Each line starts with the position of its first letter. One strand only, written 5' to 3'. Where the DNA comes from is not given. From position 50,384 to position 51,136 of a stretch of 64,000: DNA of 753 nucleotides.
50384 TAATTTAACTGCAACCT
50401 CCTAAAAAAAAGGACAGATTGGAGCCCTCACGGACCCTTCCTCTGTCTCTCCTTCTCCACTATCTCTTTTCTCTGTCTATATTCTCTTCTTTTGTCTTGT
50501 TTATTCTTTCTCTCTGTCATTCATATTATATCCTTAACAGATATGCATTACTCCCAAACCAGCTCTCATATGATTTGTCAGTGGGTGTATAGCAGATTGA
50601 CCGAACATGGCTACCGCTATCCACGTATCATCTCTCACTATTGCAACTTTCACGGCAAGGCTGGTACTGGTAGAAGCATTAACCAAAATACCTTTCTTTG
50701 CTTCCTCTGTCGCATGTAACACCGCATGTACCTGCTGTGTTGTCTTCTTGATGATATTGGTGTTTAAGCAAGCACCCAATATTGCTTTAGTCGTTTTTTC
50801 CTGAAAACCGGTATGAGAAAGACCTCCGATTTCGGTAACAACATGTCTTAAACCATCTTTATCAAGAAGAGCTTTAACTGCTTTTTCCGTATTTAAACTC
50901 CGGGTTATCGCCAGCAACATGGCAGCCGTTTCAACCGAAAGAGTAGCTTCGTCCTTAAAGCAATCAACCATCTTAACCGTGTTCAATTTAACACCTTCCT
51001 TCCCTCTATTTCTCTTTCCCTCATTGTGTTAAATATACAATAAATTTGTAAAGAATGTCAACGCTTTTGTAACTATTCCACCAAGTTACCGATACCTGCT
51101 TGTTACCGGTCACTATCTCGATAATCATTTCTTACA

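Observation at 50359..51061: HutP-family antiterminator gene plus AG-rich leader and terminator placed directly in front of madA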

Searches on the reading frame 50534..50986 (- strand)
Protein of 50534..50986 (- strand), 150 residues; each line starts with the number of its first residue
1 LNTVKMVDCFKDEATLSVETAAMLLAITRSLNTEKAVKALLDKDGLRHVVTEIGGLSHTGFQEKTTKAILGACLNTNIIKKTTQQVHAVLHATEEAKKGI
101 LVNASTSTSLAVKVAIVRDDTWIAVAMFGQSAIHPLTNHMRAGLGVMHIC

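Call 4: search_protein_families(library=pfam, proteins=[window:50534-50986:-], max_evalue=0.01)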
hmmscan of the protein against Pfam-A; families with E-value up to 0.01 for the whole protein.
window:50534-50986:- (150 aa): 1 family
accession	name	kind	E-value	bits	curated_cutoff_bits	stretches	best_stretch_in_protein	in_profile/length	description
PF09021.16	HutP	-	8.4e-33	113.8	25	1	18-147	1-128/128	HutP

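Call 8: find_homologous_proteins(query=window:50534-50986:-, max_evalue=0.001)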
Query window:50534-50986:- (150 aa): 442 proteins with E <= 0.001 among 486 candidates; the best 120 are listed.
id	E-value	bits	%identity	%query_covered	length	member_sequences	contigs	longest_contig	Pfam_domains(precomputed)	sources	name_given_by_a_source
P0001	3.6e-89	314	100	100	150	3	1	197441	PF09021.17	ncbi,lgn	-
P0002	1.7e-59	218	72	97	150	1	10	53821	PF09021.17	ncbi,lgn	-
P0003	9.7e-59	215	71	97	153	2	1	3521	PF09021.17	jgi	-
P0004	8.8e-58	212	69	99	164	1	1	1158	PF09021.17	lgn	-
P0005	4.0e-57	210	66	99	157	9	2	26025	PF09021.17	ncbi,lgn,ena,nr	ncbi:MAG TPA: HutP family protein [Clostridia bacterium]|nr:HutP family protein [Clostridia bacteriu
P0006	2.9e-56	207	69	95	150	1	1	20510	PF09021.17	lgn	-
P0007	5.2e-56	206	63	99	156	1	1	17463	PF09021.17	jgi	-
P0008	4.9e-55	203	67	99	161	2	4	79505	PF09021.17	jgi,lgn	-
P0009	2.6e-53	198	65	100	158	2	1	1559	PF09021.17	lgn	-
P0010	5.4e-53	197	65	94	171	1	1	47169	PF09021.17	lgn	-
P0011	6.6e-53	196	74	85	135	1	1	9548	PF09021.17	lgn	-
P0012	1.6e-51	192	62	99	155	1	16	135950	PF09021.17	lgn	-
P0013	2.5e-51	191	62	99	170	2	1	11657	PF09021.17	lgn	-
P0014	3.6e-51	191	66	89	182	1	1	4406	PF09021.17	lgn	-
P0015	3.9e-51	191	62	99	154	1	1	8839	PF09021.17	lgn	-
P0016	7.6e-51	190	66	89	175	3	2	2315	PF09021.17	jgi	-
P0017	1.9e-50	188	63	94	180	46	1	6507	PF09021.17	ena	-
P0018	3.9e-50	187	65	94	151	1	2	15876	PF09021.17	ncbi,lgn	ncbi:MAG: HutP family protein [Bacillota bacterium]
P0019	4.0e-50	187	62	94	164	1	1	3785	PF09021.17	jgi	-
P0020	5.4e-50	187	66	89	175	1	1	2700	PF09021.17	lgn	-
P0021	5.6e-50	187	67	89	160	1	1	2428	PF09021.17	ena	-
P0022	9.1e-50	186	65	89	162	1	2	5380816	PF09021.17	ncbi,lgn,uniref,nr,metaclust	ncbi:HutP family protein [Pelosinus fermentans]|uniref:Hut operon positive regulatory protein n=1 Ta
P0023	9.1e-50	186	66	89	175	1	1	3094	PF09021.17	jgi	-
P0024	2.0e-49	185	61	95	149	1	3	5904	PF09021.17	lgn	-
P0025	2.2e-49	185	63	93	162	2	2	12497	PF09021.17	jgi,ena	-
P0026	2.2e-49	185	65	89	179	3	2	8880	PF09021.17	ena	-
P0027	2.7e-49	185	62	93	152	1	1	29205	PF09021.17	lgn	-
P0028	3.4e-49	184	66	89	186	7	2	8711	PF09021.17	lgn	-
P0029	8.3e-49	183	62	94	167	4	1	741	PF09021.17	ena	-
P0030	1.1e-48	183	62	97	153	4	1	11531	PF09021.17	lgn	-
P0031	1.2e-48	183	64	89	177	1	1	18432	PF09021.17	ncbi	-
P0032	1.8e-48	182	69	85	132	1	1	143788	PF09021.17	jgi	-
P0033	2.2e-48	182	59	99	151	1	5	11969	PF09021.17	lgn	-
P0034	3.4e-48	181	63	93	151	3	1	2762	PF09021.17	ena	-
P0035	3.5e-48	181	66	87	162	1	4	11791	PF09021.17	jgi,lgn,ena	-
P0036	4.1e-48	181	57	97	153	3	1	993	PF09021.17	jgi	-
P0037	4.2e-48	181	63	95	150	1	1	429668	PF09021.17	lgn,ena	-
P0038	4.7e-48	181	59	99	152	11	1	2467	PF09021.17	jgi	jgi:hut operon positive regulator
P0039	6.6e-48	180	61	95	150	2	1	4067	PF09021.17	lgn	-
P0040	1.1e-47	179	62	89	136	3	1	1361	PF09021.17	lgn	-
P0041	1.4e-47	179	61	95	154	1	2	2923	PF09021.17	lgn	-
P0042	1.6e-47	179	60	95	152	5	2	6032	PF09021.17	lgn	-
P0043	4.3e-47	178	56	95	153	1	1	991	PF09021.17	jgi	jgi:hut operon positive regulator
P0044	5.1e-47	177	55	97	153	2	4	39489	PF09021.17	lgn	-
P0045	5.3e-47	177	61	96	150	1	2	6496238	PF09021.17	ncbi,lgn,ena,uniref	ncbi:HutP family protein [Sporomusa aerivorans]|uniref:HutP family protein n=1 Tax=Sporomusa aerivor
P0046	6.3e-47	177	56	97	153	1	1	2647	PF09021.17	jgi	jgi:hut operon positive regulatory protein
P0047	6.6e-47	177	62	94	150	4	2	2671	PF09021.17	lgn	-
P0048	6.7e-47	177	60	91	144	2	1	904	PF09021.17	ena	-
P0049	8.1e-47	177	62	99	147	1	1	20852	PF09021.17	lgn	-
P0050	8.9e-47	177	60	93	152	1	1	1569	PF09021.17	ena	-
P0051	1.2e-46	176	64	89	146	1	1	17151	PF09021.17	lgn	-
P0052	1.5e-46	176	64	86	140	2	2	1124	PF09021.17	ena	-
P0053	2.1e-46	175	59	99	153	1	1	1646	PF09021.17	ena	-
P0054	2.2e-46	175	62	93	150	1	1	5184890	PF09021.17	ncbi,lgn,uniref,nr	ncbi:HutP family protein [Sporomusa termitida]|uniref:Hut operon positive regulatory protein n=1 Tax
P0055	2.4e-46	175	59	99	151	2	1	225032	PF09021.17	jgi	-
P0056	2.5e-46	175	64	87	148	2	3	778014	PF09021.17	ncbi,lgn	-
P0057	3.3e-46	175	58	95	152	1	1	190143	PF09021.17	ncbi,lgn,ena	-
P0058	3.6e-46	175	61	96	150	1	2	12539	PF09021.17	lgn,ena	-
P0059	3.6e-46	175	61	93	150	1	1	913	PF09021.17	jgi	jgi:hut operon positive regulator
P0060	5.2e-46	174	61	96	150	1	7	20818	PF09021.17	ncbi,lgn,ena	-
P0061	5.6e-46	174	60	96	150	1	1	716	PF09021.17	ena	-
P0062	6.8e-46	174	55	95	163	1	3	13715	PF09021.17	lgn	-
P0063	1.0e-45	173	56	99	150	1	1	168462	PF09021.17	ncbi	ncbi:MAG: HutP family protein [Peptococcaceae bacterium]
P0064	1.2e-45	173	59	95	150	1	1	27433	PF09021.17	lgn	-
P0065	1.2e-45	173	62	96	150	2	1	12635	PF09021.17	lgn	-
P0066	1.2e-45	173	59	99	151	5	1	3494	PF09021.17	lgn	-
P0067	1.2e-45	173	60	95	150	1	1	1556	PF09021.17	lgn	-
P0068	1.3e-45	173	59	99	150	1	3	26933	PF09021.17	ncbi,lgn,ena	-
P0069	1.7e-45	172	60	93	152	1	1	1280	PF09021.17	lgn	-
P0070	2.1e-45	172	57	93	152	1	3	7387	PF09021.17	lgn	-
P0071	2.9e-45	172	60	93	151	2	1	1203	PF09021.17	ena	-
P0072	3.6e-45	171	58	96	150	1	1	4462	PF09021.17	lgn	-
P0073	3.9e-45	171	60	95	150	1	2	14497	PF09021.17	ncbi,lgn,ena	-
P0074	4.0e-45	171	59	91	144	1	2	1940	PF09021.17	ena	-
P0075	4.1e-45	171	59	93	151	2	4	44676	PF09021.17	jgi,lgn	jgi:hut operon positive regulator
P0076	4.3e-45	171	58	94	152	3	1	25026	PF09021.17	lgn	-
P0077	4.4e-45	171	60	89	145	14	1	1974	PF09021.17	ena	-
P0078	6.6e-45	170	59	95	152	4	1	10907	PF09021.17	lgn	-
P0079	9.1e-45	170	60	95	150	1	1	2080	PF09021.17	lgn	-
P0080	1.3e-44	170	62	87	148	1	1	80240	PF09021.17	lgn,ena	-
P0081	1.9e-44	169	62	87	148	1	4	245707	PF09021.17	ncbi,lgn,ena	-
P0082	1.9e-44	169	59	95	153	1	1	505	PF09021.17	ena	-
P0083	1.9e-44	169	58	93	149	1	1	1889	PF09021.17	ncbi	-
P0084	2.0e-44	169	61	89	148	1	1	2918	PF09021.17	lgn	-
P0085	2.0e-44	169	59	81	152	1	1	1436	PF09021.17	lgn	-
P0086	2.0e-44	169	58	93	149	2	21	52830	PF09021.17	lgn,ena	-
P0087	2.1e-44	169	62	89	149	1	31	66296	PF09021.17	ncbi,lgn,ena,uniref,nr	ncbi:HutP family protein [uncultured Phascolarctobacterium sp.]|uniref:HutP family protein n=1 Tax=u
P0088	2.2e-44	169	60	89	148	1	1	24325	PF09021.17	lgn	-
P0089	2.3e-44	169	59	93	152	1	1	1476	PF09021.17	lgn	-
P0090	2.8e-44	168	62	85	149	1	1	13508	PF09021.17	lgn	-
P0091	2.8e-44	168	59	93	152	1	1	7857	PF09021.17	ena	-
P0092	3.0e-44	168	58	93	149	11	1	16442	PF09021.17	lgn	-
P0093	3.0e-44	168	60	89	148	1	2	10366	PF09021.17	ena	-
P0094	3.3e-44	168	61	87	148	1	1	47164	PF09021.17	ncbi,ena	-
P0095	3.8e-44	168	62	89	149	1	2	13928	PF09021.17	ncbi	-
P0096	3.8e-44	168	60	89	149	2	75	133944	PF09021.17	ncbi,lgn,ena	-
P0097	4.5e-44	168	57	93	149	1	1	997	PF09021.17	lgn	-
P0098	4.9e-44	168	62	89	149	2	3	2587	PF09021.17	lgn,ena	-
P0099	5.8e-44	167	63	89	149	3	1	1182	PF09021.17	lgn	-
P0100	6.1e-44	167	61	87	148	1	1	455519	PF09021.17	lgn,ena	-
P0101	6.5e-44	167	61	87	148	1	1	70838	PF09021.17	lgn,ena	-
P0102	6.8e-44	167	61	87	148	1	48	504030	PF09021.17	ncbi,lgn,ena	-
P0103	7.1e-44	167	56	96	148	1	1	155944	PF09021.17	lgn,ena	-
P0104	7.2e-44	167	61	87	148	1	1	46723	PF09021.17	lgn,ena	-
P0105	7.7e-44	167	61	87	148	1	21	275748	PF09021.17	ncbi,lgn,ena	-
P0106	7.9e-44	167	57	95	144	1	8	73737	PF09021.17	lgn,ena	-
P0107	8.1e-44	167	61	89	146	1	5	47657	PF09021.17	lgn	-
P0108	8.3e-44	167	60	87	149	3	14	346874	PF09021.17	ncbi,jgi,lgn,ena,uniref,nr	ncbi:HutP family protein [uncultured Veillonella sp.]|uniref:HutP family protein n=1 Tax=uncultured 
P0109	8.4e-44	167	58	93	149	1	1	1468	PF09021.17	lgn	-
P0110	8.9e-44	167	57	93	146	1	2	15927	PF09021.17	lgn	-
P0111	9.2e-44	167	55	98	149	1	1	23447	PF09021.17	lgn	-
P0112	9.7e-44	167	60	93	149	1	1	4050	PF09021.17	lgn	-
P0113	1.3e-43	166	60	93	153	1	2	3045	PF09021.17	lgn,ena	-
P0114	1.3e-43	166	63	86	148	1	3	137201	PF09021.17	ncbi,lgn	ncbi:MAG: HutP family protein [Acidaminococcaceae bacterium]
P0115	1.4e-43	166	60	89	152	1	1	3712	PF09021.17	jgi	jgi:hut operon positive regulatory protein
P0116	1.4e-43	166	58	94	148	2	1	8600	PF09021.17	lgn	-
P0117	1.7e-43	166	60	87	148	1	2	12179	PF09021.17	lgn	-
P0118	2.0e-43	166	60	89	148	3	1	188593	PF09021.17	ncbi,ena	-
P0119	2.4e-43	165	58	91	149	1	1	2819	PF09021.17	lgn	-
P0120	2.5e-43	165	61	87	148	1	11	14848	PF09021.17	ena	-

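Call 10: find_encoding_contigs(protein=P0002, flank=6000, max_places=2)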
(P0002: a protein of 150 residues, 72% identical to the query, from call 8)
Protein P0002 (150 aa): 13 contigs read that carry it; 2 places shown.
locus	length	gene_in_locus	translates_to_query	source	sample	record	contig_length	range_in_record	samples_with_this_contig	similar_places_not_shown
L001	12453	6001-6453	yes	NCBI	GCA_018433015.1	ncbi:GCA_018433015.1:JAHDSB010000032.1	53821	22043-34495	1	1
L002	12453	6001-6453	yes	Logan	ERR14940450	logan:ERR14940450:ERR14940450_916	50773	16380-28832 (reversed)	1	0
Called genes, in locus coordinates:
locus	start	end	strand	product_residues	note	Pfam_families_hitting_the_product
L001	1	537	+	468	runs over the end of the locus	PF12390:Se-cys_synth_N (faint), PF03841:SelA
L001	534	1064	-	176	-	PF03734:YkuD, PF01476:LysM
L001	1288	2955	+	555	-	PF02690:Na_Pi_cotrans, PF01895:PhoU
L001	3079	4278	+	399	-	PF04294:VanW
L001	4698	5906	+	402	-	PF03977:OAD_beta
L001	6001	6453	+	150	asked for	PF09021:HutP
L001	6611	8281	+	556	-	PF16957:Mal_decarbox_Al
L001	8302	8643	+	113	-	PF06857:ACP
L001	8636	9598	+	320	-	PF01039:Carboxyl_trans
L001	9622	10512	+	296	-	PF01039:Carboxyl_trans, PF03255:ACCA (weak), PF06833:MdcE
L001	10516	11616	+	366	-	PF27502:MadH_C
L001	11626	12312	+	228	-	PF10620:MdcG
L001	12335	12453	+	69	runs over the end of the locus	PF00364:Biotin_lipoyl, PF25917:BSH_RND, PF25919:BSH_CusB (faint), PF25973:BSH_CzcB (faint), PF25997:BSH_YhbJ (weak), PF26077:BSH_Fcp1 (faint), PF25984:BSH_YknX (faint)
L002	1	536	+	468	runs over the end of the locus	PF03841:SelA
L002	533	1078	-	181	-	PF03734:YkuD, PF01476:LysM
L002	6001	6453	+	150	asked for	PF09021:HutP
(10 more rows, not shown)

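Call 11: find_encoding_contigs(protein=P0022, flank=6000, max_places=2)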
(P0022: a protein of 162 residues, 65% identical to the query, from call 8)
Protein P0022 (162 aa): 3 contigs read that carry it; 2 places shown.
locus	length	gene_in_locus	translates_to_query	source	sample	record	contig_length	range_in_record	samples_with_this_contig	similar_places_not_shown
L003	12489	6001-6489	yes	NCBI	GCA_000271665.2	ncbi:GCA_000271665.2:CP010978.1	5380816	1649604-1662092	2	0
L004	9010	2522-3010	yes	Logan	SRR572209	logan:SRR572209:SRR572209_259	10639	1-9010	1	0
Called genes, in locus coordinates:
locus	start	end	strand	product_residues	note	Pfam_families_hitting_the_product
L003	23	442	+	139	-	PF06923:GutM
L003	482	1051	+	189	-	PF03608:EII-GUT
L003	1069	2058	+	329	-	PF03612:EIIBC-GUT_N, PF07663:EIIBC-GUT_C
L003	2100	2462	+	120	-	PF03829:PTSIIA_gutA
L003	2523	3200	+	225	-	PF00923:TAL_FSA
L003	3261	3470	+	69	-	-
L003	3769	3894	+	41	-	-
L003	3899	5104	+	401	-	PF03977:OAD_beta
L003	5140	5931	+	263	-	PF03099:BPL_LplA_LipB, PF16917:BPL_LplA_LipB_2, PF02237:BPL_C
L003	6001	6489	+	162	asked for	PF09021:HutP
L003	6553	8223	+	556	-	PF16957:Mal_decarbox_Al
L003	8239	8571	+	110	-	PF06857:ACP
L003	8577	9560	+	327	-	PF01039:Carboxyl_trans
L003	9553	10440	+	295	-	PF01039:Carboxyl_trans (weak), PF06833:MdcE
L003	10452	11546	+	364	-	PF27502:MadH_C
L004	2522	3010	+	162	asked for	PF09021:HutP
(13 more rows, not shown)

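Call 12: find_encoding_contigs(protein=P0108, flank=6000, max_places=2)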
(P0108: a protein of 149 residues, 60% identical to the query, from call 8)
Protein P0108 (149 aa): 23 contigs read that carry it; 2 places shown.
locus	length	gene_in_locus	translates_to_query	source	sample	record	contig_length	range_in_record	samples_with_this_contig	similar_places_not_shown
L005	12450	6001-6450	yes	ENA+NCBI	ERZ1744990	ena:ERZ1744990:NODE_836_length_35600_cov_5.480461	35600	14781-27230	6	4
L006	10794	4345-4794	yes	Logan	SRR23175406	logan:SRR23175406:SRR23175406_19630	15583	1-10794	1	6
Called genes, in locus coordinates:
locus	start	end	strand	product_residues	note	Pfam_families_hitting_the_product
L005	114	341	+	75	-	PF00584:SecE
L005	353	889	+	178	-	PF02357:NusG, PF00467:KOW (weak)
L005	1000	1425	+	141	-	PF03946:Ribosomal_L11_N, PF00298:Ribosomal_L11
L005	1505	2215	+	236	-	PF00687:Ribosomal_L1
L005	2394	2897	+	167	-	PF00466:Ribosomal_L10, PF27436:RL10_C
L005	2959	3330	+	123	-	PF16320:Ribosomal_L12_N, PF00542:Ribosomal_L12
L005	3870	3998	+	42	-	-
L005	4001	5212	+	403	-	PF03977:OAD_beta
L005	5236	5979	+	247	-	PF03099:BPL_LplA_LipB, PF16917:BPL_LplA_LipB_2 (weak), PF02237:BPL_C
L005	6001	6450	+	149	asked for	PF09021:HutP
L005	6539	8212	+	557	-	PF16957:Mal_decarbox_Al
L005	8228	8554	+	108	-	PF06857:ACP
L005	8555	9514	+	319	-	PF01039:Carboxyl_trans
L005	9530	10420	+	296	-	PF01039:Carboxyl_trans, PF03255:ACCA (weak), PF06833:MdcE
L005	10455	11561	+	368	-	PF00501:AMP-binding (weak), PF27502:MadH_C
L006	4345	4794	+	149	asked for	PF09021:HutP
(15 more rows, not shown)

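Call 13: search_solved_structures(query=window:50534-50986:-, max_evalue=0.01, show_alignments=2)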
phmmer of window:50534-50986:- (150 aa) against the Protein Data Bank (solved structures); distinct sequences matched with E-value up to 0.01: 0.

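Call 17: find_related_loci(query=A1, collection=genome_contigs, flank=5000)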
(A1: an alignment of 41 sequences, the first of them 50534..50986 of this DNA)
Query A1 (150 aa) in genome_contigs; peptide patterns used: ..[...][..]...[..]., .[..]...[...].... (x = any residue, [..] = any of these).
180 stretches matched a pattern; 117 encode a relative of the query (tblastn E <= 1e-3); the best 80 are kept; 80 distinct loci.
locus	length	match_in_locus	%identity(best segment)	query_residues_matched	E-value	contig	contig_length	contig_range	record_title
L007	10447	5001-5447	91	1-149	7e-90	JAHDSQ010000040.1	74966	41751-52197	MAG: Clostridia bacterium isolate SV3-B7.1 k141_12603, whole genome shotgun sequence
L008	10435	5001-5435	72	5-149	4e-67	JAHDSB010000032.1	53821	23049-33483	MAG: Clostridia bacterium isolate SV3-B14.1 k141_2477, whole genome shotgun sequence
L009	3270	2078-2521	67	2-149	2e-65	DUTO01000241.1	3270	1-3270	MAG TPA_asm: Clostridia bacterium isolate AS05jafATM_84 74327_AS05, whole genome shotgun sequence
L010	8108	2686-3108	65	10-150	7e-59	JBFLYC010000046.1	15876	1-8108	MAG: Bacillota bacterium isolate MAG074 MAG074_46, whole genome shotgun sequence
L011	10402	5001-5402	64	17-149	7e-56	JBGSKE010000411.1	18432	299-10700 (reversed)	MAG: Negativicutes bacterium isolate JTS-AC173 k141_2404262, whole genome shotgun sequence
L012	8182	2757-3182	60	8-149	7e-56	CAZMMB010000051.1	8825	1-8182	MAG TPA_asm: uncultured Oscillospiraceae bacterium isolate binchicken_co157_210 genome assembly, contig: NODE_19515_leng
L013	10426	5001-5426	61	9-149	2e-54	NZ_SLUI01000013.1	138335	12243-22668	Anaerospora hongkongensis strain DSM 15969 Ga0310510_113, whole genome shotgun sequence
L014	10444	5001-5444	61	6-149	3e-54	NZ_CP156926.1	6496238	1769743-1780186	Sporomusa aerivorans strain DSM 13326 chromosome, complete genome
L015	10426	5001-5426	57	8-149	1e-53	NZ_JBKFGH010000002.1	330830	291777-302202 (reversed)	Neobacillus sp. LXY-4 contig2, whole genome shotgun sequence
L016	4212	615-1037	62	10-149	7e-54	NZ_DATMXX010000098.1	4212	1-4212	MAG: Sporomusa sp. isolate SMAG_U13131 k141_6877, whole genome shotgun sequence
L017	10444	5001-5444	59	1-149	1e-53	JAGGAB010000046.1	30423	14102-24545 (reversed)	MAG: Bacillota bacterium isolate CTSoil_079 scaffold_400, whole genome shotgun sequence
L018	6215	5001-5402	62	17-149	2e-53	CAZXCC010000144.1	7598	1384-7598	MAG TPA_asm: uncultured Veillonellaceae bacterium isolate binchicken_co41_33 genome assembly, contig: NODE_9067_length_7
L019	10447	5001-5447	55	1-150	5e-53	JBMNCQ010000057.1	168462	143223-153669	MAG: Peptococcaceae bacterium isolate Bins.048 NODE_215, whole genome shotgun sequence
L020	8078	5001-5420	61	6-149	3e-53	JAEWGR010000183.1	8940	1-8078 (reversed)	MAG: Bacillota bacterium isolate OH_PBlB_39 k127_1356646, whole genome shotgun sequence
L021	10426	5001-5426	59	9-149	3e-53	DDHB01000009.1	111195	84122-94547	MAG TPA_asm: Sporomusaceae bacterium UBA1887 UBA1887_contig_256, whole genome shotgun sequence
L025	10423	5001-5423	61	10-149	2e-52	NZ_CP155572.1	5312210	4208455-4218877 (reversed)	Sporomusa malonica strain DSM 5090 chromosome, complete genome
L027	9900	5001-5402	62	17-149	2e-52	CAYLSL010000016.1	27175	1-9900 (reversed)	MAG TPA_asm: uncultured Veillonellaceae bacterium isolate binchicken_co41_385 genome assembly, contig: NODE_777_length_2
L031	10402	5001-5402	61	17-149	9e-52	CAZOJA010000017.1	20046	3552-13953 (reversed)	MAG TPA_asm: uncultured Veillonellaceae bacterium isolate binchicken_co41_50 genome assembly, contig: NODE_1573_length_2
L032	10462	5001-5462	55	1-149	2e-51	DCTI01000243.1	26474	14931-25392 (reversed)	MAG TPA_asm: Negativicutes bacterium UBA1444 UBA1444_contig_58096, whole genome shotgun sequence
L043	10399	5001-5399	58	17-149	2e-49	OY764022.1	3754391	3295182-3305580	MAG: Negativicutes bacterium isolate af048de3-ec71-4ab4-ae68-90155dd5d955 genome assembly, chromosome: 1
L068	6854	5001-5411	57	13-149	3e-45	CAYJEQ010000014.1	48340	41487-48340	MAG TPA_asm: uncultured Oscillospiraceae bacterium isolate ERP123703_co2_272 genome assembly, contig: NODE_349_length_48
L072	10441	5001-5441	53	2-149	2e-44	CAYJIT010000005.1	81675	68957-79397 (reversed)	MAG TPA_asm: uncultured Bacteroides sp. isolate ERP123703_co2_285 genome assembly, contig: NODE_91_length_81675_cov_78.1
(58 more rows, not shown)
